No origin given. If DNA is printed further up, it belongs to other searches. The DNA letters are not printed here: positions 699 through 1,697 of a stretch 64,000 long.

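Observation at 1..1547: Candidate Type II R-M pair: a motif-permuted N4/N6 methyltransferase convergent with an unclassified PD-(D/E)xK protein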

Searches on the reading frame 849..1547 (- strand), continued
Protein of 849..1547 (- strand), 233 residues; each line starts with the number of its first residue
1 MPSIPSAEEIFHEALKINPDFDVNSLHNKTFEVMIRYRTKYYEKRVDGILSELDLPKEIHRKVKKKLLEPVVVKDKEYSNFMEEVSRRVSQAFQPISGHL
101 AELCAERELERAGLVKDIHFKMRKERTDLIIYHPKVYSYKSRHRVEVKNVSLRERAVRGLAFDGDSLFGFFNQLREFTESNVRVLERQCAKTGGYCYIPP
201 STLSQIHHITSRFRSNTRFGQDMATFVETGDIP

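Call 41: search_protein_families(library=pfam, proteins=[P0273, P0275, P0276, P0277, P0280, P0283, P0286, P0288, P0270, P0278], max_evalue=0.1)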
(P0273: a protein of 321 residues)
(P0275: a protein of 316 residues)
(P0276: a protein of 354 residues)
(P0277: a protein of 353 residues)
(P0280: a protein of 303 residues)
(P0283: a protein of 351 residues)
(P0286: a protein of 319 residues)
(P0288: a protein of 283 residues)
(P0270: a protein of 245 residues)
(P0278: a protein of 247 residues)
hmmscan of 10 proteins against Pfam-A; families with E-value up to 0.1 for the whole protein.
P0273 (321 aa): 0 families

P0275 (316 aa): 0 families

P0276 (354 aa): 2 families
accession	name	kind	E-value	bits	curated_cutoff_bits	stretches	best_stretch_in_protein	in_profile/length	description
PF13020.12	NOV_C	-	0.0057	17.1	22.1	0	200-247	2-51/91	Protein NO VEIN, C-terminal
PF09871.14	DUF2098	-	0.026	15.3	25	0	290-333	10-53/94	Uncharacterized protein conserved in archaea (DUF2098)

P0277 (353 aa): 2 families
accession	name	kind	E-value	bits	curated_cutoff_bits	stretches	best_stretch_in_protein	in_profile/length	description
PF13020.12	NOV_C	-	0.027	15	22.1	1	222-257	26-54/91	Protein NO VEIN, C-terminal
PF11348.13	DUF3150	-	0.027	14.2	24.9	1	112-175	78-142/257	Protein of unknown function (DUF3150)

P0280 (303 aa): 2 families
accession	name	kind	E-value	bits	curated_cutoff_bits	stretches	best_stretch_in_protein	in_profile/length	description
PF04471.18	Mrr_cat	-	0.00093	19.7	21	1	158-236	10-91/115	Restriction endonuclease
PF18977.5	DUF5713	-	0.012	16.4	27.3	1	21-115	4-97/107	Family of unknown function (DUF5713)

P0283 (351 aa): 0 families

P0286 (319 aa): 1 family
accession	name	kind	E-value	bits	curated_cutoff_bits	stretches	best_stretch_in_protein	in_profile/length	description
PF21811.2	RdfA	-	0.079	13.2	27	0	140-191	6-59/195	Rod-determining factor A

P0288 (283 aa): 1 family
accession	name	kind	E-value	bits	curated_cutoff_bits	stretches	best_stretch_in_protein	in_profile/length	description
PF25734.1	RelB_like_antitoxin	-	0.018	15.3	27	0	16-37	17-38/43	Putative antitoxin family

P0270 (245 aa): 1 family
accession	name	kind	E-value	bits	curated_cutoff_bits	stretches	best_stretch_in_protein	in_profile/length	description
PF22712.1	SNaCT7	-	0.055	13.8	27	0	37-96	81-140/160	Short NACHT-associated C-Terminal domain, family 7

P0278 (247 aa): 0 families

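Call 44: search_solved_structures(query=L001:10702-11610:-, max_evalue=0.001, show_alignments=2)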
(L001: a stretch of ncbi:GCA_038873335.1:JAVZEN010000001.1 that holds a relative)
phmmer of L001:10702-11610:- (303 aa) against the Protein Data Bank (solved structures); distinct sequences matched with E-value up to 0.001: 12.
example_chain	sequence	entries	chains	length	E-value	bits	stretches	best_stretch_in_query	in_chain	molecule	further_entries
2zie_A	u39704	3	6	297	9.5e-19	71.1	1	53-118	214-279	Putative modification methylase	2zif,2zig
8s9n_A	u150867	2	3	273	2.3e-17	66.6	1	52-124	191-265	DNA cytosine-N4 methyltransferase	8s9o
8s9m_A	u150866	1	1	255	2.4e-17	66.5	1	52-124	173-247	DNA cytosine-N4 methyltransferase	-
5hek_A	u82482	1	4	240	3.3e-09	39.8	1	51-116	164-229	Adenine specific DNA methyltransferase (DpnA)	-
5hfj_A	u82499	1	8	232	3.4e-09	39.7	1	51-116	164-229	Adenine specific DNA methyltransferase (DpnA)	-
1boo_A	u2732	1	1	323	4.6e-08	36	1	53-115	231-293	PROTEIN (N-4 CYTOSINE-SPECIFIC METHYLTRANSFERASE PVU II)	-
1g60_A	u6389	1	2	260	1.1e-07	34.8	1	39-118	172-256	Adenine-specific Methyltransferase MboIIA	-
6pbd_A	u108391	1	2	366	2.4e-07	33.6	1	52-119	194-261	Modification methylase CcrMI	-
8urk_A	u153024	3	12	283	2.8e-07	33.4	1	30-117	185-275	Methyltransferase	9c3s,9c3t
9c3u_A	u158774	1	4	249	3.2e-07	33.3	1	30-116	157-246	Methyltransferase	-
1eg2_A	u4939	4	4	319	0.00031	23.5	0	34-111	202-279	MODIFICATION METHYLASE RSRI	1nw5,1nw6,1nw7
1nw8_A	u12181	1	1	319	0.00043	23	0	34-111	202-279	MODIFICATION METHYLASE RSRI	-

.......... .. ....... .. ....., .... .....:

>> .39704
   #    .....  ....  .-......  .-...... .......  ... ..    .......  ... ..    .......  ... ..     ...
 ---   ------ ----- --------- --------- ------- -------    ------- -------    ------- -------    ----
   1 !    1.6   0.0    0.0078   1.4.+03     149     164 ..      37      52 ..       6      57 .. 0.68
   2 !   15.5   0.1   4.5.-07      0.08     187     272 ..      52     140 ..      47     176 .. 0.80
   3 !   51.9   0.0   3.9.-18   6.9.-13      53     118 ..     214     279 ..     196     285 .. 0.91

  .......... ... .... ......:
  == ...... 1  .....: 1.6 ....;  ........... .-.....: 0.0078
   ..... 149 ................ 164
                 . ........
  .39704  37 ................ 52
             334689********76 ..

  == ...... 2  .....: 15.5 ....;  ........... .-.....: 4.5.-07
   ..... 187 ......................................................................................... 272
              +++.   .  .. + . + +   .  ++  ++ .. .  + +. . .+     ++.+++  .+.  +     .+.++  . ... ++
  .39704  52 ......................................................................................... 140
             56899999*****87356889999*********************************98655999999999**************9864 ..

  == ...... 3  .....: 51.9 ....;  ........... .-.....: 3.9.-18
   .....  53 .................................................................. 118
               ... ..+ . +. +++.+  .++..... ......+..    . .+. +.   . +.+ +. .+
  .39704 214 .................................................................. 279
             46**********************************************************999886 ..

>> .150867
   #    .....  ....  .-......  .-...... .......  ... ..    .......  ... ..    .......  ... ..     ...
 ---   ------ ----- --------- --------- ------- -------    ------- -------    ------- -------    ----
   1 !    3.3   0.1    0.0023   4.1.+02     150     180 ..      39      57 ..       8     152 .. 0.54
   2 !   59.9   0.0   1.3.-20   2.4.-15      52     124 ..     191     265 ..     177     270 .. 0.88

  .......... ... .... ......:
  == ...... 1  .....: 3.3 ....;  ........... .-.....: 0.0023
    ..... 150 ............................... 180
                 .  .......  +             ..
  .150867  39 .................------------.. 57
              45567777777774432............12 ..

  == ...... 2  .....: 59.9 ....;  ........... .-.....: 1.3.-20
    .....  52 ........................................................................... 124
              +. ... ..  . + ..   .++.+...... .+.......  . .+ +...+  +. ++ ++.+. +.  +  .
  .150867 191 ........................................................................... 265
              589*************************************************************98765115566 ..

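Call 53: search_protein_families(library=pfam, proteins=[L001:11610-11783:-, L007:6583-6729:-, L010:1965-2114:-, L008:7077-7841:-, L008:6078-6998:-], max_evalue=1)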
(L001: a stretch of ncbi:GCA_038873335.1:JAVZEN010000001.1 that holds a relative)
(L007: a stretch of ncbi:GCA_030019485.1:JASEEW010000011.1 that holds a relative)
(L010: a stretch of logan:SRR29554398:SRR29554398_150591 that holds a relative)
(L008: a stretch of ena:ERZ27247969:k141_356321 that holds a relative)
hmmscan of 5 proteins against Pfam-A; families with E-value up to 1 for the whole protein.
L001:11610-11783:- (58 aa): 2 families
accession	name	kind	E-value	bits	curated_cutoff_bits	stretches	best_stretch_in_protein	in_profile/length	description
PF08605.16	Rad9_Rad53_bind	-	0.079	13.6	22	1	18-42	48-72/129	Fungal Rad9-like Rad53-binding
PF20710.2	DUF6824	-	0.14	13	27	1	7-53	9-57/84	Domain of unknown function (DUF6824)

L007:6583-6729:- (48 aa): 31 families (the best 25 are shown)
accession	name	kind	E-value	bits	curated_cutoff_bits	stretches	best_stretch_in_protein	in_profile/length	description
PF00130.28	C1_1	-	0.00048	20.3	26.5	1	18-41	1-23/53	Phorbol esters/diacylglycerol binding domain (C1 domain)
PF11238.13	DUF3039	-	0.00052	20.2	22.7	1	16-39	30-53/56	Protein of unknown function (DUF3039)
PF09723.15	Zn_ribbon_8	-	0.0007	20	34.4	1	11-37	6-34/41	Zinc ribbon domain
PF01155.25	HypA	-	0.00081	19.8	28.9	1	4-42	64-99/112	Hydrogenase/urease nickel incorporation, metallochaperone, hypA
PF14319.11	Zn_Tnp_IS91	-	0.0053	17.2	26.3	1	9-37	37-64/90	Transposase zinc-binding domain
PF18439.7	zf_UBZ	-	0.0057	16.7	25.6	1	10-19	2-11/32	Ubiquitin-Binding Zinc Finger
PF13717.11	Zn_ribbon_4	-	0.0072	16.7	30.3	1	12-20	27-35/36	zinc-ribbon domain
PF24292.1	DUF7479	-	0.0083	16.7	27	1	5-26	25-46/60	Domain of unknown function (DUF7479)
PF24458.1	DUF7573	-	0.012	16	30.2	1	8-37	9-38/39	Domain of unknown function (DUF7573)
PF01096.23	Zn_ribbon_TFIIS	-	0.012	15.9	21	1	11-20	29-38/39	Transcription factor S-II (TFIIS)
PF23145.1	Zf_2nd_IFT121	-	0.019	15.1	25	1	11-38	17-43/45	IFT121, second zinc finger domain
PF12760.12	Zn_ribbon_IS1595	-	0.022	15.1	25.4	0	28-37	17-26/46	Transposase zinc-ribbon domain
PF08274.17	Zn_Ribbon_YjdM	-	0.029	14.8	30.8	0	32-38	5-11/30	PhnA Zinc-Ribbon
PF12773.13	DZR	-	0.034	14.8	27.3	1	13-38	15-33/45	Double zinc ribbon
PF06827.20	zf-FPG_IleRS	-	0.034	14.4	21.3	1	12-35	3-27/30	Zinc finger found in FPG and IleRS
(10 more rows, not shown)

L010:1965-2114:- (49 aa): 0 families

L008:7077-7841:- (254 aa): 1 family
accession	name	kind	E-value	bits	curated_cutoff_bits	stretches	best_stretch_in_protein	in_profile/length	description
PF15515.12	MvaI_BcnI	-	1.7e-46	159.5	25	1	9-245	3-225/227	MvaI/BcnI restriction endonuclease family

L008:6078-6998:- (306 aa): 1 family
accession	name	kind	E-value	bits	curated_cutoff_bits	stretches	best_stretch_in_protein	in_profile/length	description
PF01555.25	N6_N4_Mtase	-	1.8e-24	87.4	26.7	2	41-115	143-220/221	DNA methylase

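Call 58: search_dna_similar(query=window:849-1547:-, collection=plasmids, mode=protein, max_evalue=0.001, max_rows=10)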
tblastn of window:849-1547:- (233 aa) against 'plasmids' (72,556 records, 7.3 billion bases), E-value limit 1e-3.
No match.

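Call 59: search_dna_similar(query=window:849-1547:-, collection=phages, mode=protein, max_evalue=0.001, max_rows=10)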
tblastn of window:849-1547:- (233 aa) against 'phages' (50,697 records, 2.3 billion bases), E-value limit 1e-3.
No match.

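Call 60: search_dna_similar(query=L001:10702-11610:-, collection=plasmids, mode=protein, max_evalue=1e-10, max_rows=25)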
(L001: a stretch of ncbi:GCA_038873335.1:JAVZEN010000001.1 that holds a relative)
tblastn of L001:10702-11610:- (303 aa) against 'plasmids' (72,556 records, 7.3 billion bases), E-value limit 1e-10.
Records with a match: 23; places in all: 23; records where one place covers at least 80% of the query: 4.
Best place of each record, by identity: <60% 23.
By first word of the organism name: Escherichia 7; Klebsiella 4; Kozakia 2; Paracoccus 2; Salipiger 1; Helicobacter 1; Haloferax 1; Paenarthrobacter 1; Calditerrivibrio 1; Sphingobium 1; and 2 more.
By predicted mobility (MOB-suite, as given by PLSDB): mobilizable 11; non-mobilizable 7; conjugative 5.
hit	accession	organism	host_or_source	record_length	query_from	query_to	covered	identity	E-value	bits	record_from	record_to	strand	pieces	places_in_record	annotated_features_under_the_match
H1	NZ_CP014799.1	Salipiger profundus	single cell,environmental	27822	21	302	93%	28.3%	2e-15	84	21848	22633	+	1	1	DNA methyltransferase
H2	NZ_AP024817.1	Helicobacter sp. NHP19-003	Canis lupus familiaris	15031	22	284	87%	29.9%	3e-27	119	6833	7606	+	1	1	site-specific DNA-methyltransferase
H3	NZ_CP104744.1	Haloferax lucentense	-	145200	24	302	92%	27.1%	8e-22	102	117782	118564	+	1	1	DNA methyltransferase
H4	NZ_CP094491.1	Paenarthrobacter ureafaciens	soil,farmland soil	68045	25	303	92%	26.6%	1e-11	73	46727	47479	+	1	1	site-specific DNA-methyltransferase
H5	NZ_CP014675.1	Kozakia baliensis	palm brown sugar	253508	54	241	62%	29.2%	4e-12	74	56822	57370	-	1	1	DNA methyltransferase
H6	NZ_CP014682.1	Kozakia baliensis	Ragi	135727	54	241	62%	28.6%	2e-11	72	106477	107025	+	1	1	DNA methyltransferase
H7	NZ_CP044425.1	Paracoccus pantotrophus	cell culture,denitrifying, ...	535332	39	146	36%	38.4%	5e-11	71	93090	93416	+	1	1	site-specific DNA-methyltransferase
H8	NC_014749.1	Calditerrivibrio nitroreducens DSM 19672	terrestrial hot spring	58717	24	118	31%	40.0%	2e-13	78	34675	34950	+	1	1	site-specific DNA-methyltransferase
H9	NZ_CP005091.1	Sphingobium sp. TKS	-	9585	25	119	31%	38.6%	8e-13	76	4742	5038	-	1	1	site-specific DNA-methyltransferase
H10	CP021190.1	Rhizorhabdus wittichii DC-6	activated sludge of a wastewater ...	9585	25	119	31%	38.6%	8e-13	76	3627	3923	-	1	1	hypothetical protein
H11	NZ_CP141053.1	Paracoccus denitrificans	-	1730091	27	120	31%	36.2%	6e-11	71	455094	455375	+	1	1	none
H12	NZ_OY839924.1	Escherichia coli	hen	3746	50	116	22%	47.8%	2e-11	72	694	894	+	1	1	none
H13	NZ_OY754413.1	Escherichia coli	hen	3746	50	116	22%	47.8%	2e-11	72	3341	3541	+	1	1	site-specific DNA-methyltransferase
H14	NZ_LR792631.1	Klebsiella pneumoniae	Homo sapiens,blood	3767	50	116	22%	47.8%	2e-11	72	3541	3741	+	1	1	site-specific DNA-methyltransferase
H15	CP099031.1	Escherichia coli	culture,Pooled faeces sample collected ...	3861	50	116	22%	47.8%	2e-11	72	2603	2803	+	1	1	site-specific DNA-methyltransferase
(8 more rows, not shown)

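Call 64: get_annotated_region(hit=H3, flank=4000)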
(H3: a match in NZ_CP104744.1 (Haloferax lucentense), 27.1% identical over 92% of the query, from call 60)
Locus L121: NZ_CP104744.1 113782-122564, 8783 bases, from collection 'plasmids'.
description: Haloferax lucentense strain SVX82 plasmid pSVX82-3, complete sequence
organism: Haloferax lucentense (NCBI taxid 2254)
taxonomy: Archaea; Euryarchaeota; Halobacteria; Halobacteriales; Haloferacaceae; Haloferax; Haloferax lucentense
host: -; source: -; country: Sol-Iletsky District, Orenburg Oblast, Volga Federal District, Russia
typing (MOB-suite, as given by PLSDB): non-mobilizable; mating-pair formation MPF_T
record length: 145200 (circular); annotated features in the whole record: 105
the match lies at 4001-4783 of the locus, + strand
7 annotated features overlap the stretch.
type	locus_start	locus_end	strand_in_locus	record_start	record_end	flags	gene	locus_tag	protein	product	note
CDS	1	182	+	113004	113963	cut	-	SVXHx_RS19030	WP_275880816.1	hypothetical protein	-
CDS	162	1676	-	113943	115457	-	-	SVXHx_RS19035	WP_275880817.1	hypothetical protein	-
CDS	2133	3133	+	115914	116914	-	-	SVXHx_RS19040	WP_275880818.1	IS630 family transposase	-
CDS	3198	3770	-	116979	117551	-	-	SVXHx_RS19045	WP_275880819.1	transcription factor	-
CDS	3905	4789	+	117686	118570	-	-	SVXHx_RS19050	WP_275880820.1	DNA methyltransferase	GO:0006306 - DNA methylation [Evidence IEA]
CDS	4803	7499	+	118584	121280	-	-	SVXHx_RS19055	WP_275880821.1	ATP-dependent DNA helicase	-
CDS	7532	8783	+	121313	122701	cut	-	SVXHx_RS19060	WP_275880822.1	hypothetical protein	-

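Call 66: find_homologous_proteins(query=A3, max_evalue=0.00001)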
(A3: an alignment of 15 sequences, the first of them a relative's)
Query A3 (15 sequences) (353 aa, profile of the alignment): 3 proteins with E <= 0.00001 among 7702 candidates.
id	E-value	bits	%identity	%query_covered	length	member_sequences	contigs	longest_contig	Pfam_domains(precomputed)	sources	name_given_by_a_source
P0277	5.7e-96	340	100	100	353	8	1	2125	-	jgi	jgi:hypothetical protein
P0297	1.1e-93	333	24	90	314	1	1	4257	-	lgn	-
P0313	1.3e-82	296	50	94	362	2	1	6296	-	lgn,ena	-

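Call 67: find_encoding_contigs(protein=P0313, flank=5000, max_places=2)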
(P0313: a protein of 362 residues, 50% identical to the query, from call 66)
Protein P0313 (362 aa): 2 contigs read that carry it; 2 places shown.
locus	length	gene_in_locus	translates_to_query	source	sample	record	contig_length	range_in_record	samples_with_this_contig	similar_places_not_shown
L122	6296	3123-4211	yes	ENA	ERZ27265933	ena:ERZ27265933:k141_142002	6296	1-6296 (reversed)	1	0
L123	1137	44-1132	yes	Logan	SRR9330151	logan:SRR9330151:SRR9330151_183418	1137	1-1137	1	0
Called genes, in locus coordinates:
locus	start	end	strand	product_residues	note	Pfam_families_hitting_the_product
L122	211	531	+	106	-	-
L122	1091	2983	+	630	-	PF03235:GmrSD_N, PF07510:GmrSD_C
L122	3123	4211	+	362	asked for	-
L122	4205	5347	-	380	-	PF00145:DNA_methylase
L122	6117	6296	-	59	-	?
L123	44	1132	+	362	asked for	-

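Call 68: find_encoding_contigs(protein=P0297, flank=5000, max_places=2)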
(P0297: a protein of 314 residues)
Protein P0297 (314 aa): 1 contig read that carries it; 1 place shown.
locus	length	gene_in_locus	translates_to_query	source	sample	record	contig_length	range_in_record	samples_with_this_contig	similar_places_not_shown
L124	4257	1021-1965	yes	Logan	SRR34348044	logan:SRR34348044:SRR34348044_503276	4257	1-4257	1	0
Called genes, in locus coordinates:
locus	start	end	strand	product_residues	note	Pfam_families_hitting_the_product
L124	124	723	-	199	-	-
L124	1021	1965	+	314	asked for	-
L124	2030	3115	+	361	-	PF00145:DNA_methylase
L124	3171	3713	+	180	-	PF00730:HhH-GPD, PF00633:HHH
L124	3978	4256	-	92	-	?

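Call 69: find_encoding_contigs(protein=P0277, flank=5000, max_places=2)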
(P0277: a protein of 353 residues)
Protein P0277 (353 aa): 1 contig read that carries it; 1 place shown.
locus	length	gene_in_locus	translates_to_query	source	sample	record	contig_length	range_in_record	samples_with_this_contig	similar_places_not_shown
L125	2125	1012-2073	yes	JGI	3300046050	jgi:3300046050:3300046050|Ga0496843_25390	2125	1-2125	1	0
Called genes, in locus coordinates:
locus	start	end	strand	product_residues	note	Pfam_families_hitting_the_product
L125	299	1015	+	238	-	PF15515:MvaI_BcnI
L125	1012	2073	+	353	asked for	-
